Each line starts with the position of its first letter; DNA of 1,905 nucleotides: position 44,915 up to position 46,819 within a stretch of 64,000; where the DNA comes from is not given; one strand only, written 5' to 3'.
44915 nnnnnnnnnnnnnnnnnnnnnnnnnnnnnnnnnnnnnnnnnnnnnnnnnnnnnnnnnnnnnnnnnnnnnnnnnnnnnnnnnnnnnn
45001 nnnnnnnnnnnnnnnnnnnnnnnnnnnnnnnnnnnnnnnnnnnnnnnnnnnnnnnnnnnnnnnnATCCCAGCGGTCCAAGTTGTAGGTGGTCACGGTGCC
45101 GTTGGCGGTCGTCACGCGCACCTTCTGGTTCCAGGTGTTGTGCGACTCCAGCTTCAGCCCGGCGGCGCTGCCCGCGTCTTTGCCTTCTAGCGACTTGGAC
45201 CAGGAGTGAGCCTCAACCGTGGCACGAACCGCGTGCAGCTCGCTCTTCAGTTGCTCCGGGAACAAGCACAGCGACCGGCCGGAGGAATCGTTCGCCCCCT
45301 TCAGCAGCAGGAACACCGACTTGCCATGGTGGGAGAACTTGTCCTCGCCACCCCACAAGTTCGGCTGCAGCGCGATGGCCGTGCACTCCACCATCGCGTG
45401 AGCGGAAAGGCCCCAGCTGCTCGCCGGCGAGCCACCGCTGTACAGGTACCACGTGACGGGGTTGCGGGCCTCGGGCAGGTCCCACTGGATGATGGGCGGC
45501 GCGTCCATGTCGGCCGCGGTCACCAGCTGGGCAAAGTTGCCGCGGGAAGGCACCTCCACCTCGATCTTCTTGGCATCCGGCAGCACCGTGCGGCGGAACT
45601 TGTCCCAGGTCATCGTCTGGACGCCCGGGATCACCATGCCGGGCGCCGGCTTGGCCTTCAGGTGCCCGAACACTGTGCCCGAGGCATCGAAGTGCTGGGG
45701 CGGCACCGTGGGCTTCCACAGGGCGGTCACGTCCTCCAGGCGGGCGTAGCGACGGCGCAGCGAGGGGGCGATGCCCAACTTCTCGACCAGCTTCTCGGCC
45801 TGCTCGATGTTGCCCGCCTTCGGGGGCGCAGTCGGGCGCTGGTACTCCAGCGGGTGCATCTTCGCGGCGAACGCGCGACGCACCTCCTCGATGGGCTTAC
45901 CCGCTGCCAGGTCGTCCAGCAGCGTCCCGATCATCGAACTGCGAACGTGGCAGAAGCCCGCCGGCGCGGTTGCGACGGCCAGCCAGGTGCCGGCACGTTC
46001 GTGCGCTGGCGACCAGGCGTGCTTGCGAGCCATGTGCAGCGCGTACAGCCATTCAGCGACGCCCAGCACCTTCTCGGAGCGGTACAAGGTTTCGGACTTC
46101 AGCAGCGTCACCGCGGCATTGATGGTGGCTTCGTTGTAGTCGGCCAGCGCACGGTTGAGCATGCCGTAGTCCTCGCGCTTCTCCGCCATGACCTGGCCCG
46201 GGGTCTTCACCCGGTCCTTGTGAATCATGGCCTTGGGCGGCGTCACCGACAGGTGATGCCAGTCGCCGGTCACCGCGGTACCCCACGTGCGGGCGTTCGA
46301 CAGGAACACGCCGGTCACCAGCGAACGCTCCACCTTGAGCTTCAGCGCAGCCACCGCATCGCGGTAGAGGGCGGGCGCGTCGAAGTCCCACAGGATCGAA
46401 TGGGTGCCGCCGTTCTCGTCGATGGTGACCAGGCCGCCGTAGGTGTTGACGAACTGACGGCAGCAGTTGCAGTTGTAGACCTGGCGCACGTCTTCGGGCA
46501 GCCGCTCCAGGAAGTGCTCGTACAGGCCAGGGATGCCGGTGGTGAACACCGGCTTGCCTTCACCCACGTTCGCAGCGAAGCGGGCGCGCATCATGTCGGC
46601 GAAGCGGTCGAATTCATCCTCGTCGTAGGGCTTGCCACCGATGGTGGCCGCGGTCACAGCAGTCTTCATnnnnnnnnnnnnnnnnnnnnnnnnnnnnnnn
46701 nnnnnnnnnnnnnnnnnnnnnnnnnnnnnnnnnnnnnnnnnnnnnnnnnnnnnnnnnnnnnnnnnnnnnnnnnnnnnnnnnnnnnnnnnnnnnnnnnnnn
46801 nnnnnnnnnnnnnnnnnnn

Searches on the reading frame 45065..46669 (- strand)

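Call 20: search_protein_families(library=phrogs, max_evalue=0.001, proteins=[window:45065-46669:-])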
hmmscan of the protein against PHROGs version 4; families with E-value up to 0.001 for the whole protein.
window:45065-46669:- (535 aa): 4 families
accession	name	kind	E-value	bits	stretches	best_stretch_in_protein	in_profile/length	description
phrog_1735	-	unknown function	1.1e-110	372.5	2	18-411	2-406/673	-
phrog_23228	-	unknown function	1.4e-19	71.2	1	241-397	37-195/472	-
phrog_25920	-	unknown function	3.4e-05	25.2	1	62-131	52-121/173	-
phrog_21434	-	unknown function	0.00012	23.5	1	62-102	52-91/93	-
